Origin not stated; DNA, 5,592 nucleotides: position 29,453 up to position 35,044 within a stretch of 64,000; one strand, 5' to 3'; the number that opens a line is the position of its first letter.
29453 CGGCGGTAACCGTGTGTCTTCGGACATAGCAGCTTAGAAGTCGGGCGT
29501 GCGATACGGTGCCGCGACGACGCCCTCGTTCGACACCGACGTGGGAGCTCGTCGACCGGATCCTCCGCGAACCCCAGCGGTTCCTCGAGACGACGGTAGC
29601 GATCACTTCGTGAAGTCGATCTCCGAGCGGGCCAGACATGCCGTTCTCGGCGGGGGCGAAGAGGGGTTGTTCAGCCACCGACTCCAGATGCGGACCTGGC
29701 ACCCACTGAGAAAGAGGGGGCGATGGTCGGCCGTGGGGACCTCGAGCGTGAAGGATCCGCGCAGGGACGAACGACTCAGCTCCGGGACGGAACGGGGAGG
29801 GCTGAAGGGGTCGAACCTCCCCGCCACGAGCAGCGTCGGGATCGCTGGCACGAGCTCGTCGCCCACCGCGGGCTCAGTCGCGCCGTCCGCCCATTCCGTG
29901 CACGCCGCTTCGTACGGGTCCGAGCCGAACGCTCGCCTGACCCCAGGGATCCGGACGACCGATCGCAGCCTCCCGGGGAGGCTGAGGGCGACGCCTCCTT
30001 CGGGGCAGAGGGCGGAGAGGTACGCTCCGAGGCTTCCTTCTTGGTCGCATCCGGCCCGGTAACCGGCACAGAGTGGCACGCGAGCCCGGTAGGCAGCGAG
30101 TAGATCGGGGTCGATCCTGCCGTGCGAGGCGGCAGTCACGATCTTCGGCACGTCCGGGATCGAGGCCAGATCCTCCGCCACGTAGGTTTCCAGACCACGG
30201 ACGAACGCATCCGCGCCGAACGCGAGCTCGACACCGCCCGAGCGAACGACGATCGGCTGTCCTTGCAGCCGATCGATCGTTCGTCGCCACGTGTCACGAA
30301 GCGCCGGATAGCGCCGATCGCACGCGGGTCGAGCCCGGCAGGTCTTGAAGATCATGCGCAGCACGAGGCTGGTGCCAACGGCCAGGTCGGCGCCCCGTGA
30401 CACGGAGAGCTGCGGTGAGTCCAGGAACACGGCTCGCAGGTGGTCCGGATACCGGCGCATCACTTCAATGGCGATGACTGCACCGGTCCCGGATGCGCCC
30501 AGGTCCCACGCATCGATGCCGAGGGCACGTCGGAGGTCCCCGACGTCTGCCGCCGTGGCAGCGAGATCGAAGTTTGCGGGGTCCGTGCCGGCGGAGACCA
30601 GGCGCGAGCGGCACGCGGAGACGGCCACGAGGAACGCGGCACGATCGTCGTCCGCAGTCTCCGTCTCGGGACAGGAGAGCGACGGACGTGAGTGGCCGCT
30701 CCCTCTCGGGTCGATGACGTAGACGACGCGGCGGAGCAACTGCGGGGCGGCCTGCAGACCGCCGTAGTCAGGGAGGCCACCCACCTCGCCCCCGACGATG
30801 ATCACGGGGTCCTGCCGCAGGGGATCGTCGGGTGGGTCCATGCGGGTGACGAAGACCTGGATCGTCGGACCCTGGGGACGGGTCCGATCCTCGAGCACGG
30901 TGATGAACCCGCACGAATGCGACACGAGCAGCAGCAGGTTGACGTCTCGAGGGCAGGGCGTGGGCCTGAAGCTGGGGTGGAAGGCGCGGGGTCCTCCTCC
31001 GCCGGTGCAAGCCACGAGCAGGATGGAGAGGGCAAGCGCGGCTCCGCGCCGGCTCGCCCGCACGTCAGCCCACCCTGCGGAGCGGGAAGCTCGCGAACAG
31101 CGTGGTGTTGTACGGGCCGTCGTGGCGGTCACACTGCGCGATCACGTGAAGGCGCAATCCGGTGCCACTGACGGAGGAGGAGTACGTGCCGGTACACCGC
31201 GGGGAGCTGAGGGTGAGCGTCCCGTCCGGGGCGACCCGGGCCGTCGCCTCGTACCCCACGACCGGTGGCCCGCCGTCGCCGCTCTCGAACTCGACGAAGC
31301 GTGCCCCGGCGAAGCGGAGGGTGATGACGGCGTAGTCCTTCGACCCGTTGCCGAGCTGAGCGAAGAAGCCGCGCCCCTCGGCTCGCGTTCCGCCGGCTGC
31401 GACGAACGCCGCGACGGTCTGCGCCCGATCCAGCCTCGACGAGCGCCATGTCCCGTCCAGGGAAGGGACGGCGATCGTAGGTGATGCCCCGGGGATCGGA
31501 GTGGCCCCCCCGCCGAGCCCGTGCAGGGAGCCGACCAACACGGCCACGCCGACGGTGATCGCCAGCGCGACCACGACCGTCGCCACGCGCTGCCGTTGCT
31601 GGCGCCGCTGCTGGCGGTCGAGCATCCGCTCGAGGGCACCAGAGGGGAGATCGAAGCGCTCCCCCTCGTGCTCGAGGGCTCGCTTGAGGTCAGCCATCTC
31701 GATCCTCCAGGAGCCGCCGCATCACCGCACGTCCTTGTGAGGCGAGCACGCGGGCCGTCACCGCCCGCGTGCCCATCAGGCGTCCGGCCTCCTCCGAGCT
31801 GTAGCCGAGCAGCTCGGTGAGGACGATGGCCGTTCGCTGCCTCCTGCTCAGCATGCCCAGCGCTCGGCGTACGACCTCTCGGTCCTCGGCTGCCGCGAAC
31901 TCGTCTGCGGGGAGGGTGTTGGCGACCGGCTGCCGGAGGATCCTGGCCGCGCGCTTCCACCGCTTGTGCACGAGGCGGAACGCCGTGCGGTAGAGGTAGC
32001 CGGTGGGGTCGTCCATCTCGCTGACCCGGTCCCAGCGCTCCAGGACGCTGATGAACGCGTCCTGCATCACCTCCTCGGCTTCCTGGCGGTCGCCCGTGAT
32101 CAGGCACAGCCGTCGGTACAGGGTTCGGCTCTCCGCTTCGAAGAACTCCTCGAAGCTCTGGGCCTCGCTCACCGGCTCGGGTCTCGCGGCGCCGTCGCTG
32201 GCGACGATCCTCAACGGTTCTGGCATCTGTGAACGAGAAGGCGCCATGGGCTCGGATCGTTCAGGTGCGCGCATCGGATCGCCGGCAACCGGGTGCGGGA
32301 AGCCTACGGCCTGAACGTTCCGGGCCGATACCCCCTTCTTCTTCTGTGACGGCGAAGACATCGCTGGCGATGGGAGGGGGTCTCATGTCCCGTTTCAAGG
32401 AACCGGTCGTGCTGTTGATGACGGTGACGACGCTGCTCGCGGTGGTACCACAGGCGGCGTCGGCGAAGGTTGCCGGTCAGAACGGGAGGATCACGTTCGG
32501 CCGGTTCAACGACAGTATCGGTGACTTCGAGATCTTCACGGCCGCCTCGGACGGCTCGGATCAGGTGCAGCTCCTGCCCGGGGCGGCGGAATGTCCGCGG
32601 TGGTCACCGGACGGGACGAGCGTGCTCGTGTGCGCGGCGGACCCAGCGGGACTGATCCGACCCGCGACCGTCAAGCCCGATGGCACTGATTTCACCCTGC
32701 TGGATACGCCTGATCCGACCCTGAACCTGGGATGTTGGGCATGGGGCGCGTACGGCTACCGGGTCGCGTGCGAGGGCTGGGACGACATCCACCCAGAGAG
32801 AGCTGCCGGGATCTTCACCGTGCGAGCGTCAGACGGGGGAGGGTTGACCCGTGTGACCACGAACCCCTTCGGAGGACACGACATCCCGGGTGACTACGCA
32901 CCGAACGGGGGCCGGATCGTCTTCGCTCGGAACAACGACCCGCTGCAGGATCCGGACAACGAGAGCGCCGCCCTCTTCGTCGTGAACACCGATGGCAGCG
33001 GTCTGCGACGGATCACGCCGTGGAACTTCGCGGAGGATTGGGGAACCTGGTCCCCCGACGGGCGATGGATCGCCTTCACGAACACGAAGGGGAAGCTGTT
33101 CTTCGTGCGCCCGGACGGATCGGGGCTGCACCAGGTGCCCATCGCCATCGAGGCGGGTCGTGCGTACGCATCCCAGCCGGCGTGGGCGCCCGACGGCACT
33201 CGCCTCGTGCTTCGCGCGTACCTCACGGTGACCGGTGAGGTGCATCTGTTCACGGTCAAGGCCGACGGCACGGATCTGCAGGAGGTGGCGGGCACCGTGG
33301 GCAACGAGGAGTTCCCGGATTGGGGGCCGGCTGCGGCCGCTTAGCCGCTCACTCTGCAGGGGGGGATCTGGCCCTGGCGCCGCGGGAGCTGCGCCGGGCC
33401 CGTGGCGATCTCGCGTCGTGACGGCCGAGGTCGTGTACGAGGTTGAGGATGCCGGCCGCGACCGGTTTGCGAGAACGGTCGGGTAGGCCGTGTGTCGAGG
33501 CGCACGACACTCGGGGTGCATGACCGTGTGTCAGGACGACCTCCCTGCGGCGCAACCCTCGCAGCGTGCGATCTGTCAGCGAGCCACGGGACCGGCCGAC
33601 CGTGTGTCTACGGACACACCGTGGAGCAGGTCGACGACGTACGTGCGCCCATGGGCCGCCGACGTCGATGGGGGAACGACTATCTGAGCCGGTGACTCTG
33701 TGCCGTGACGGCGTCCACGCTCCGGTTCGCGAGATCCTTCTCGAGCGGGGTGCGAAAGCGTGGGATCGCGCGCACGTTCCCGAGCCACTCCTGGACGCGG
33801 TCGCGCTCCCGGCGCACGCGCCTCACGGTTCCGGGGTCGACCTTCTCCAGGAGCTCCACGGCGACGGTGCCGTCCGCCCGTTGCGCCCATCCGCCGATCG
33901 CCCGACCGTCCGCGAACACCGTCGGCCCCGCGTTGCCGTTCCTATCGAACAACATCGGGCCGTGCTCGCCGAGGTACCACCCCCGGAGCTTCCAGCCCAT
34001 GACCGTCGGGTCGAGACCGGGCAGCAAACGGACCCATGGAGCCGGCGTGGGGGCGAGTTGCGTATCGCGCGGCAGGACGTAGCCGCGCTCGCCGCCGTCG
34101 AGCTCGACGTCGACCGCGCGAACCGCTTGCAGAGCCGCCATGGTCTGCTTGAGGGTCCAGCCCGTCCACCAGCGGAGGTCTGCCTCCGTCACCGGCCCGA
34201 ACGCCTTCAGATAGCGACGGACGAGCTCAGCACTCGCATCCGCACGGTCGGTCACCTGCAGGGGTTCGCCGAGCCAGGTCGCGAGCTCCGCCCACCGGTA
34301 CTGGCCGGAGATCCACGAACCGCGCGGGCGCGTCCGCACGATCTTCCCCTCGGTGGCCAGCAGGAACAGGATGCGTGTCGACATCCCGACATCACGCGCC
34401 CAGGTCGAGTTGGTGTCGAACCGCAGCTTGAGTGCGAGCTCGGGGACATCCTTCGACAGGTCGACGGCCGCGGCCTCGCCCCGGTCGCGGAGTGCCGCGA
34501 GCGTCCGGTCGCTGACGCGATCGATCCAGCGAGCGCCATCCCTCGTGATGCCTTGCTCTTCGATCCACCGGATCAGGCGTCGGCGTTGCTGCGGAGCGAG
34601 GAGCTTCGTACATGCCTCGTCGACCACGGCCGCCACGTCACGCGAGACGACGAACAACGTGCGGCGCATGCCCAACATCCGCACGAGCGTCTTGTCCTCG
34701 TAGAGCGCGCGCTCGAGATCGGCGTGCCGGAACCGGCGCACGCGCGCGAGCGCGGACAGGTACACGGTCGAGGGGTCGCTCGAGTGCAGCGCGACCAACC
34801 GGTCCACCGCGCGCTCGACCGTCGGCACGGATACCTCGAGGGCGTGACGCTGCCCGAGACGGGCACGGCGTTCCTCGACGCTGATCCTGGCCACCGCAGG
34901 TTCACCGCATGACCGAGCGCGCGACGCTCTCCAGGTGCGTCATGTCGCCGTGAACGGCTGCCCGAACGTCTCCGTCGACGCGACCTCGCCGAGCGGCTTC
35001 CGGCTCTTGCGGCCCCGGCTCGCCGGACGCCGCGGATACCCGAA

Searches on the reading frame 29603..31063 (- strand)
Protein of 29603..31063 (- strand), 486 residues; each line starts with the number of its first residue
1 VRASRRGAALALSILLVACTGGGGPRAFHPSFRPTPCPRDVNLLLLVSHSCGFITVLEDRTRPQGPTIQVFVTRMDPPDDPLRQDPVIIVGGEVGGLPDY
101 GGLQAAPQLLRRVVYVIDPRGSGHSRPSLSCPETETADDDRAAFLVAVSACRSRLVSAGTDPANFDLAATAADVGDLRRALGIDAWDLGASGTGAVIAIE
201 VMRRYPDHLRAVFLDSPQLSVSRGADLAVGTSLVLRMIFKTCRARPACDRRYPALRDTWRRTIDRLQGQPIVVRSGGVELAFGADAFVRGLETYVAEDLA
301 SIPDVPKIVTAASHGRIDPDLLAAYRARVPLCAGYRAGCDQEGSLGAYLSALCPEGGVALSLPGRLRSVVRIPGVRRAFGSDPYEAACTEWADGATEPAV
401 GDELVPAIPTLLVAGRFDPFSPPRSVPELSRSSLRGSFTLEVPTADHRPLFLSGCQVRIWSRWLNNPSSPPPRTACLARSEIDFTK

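Call 27: search_protein_families(library=pfam, proteins=[window:29603-31063:-], max_evalue=0.001)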
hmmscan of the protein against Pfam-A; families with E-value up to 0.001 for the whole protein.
window:29603-31063:- (486 aa): 3 families
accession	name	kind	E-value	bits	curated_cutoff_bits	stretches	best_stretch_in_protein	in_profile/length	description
PF00561.26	Abhydrolase_1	-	3.1e-12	47.1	25.8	1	86-219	2-103/245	alpha/beta hydrolase fold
PF08386.16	Abhydrolase_4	-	2.3e-06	28.1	21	1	383-476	8-103/103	TAP-like protein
PF12146.15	Hydrolase_4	-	0.00042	20.1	27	0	192-254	84-146/239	Serine aminopeptidase, S33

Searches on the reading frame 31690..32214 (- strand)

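Call 73: search_protein_families(library=pfam, proteins=[window:31690-32214:-], max_evalue=0.001)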
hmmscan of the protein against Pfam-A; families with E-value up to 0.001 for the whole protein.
window:31690-32214:- (174 aa): 2 families
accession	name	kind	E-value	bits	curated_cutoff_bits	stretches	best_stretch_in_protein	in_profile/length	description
PF04542.20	Sigma70_r2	-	2.2e-10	40.6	24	1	25-91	2-70/71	Sigma-70 region 2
PF08281.18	Sigma70_r4_2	-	8.1e-09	35.4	25.7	1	113-163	2-52/54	Sigma-70, region 4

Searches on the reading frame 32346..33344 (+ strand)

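Call 73: search_protein_families(library=pfam, proteins=[window:32346-33344:+], max_evalue=0.001)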
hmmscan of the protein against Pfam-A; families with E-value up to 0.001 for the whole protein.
window:32346-33344:+ (332 aa): 1 family
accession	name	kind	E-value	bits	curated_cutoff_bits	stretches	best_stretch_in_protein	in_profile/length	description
PF07676.18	PD40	-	4e-15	55.8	20.9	1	220-246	1-27/38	WD40-like Beta Propeller Repeat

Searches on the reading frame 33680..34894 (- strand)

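Call 73: search_protein_families(library=pfam, proteins=[window:33680-34894:-], max_evalue=0.001)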
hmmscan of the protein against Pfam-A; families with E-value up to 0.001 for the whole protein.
window:33680-34894:- (404 aa): 1 family
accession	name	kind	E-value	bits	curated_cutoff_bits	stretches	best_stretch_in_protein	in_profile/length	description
PF06224.18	AlkZ-like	-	3.4e-63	214.7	25.9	1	30-370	1-329/329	DNA glycosylase AlkZ-like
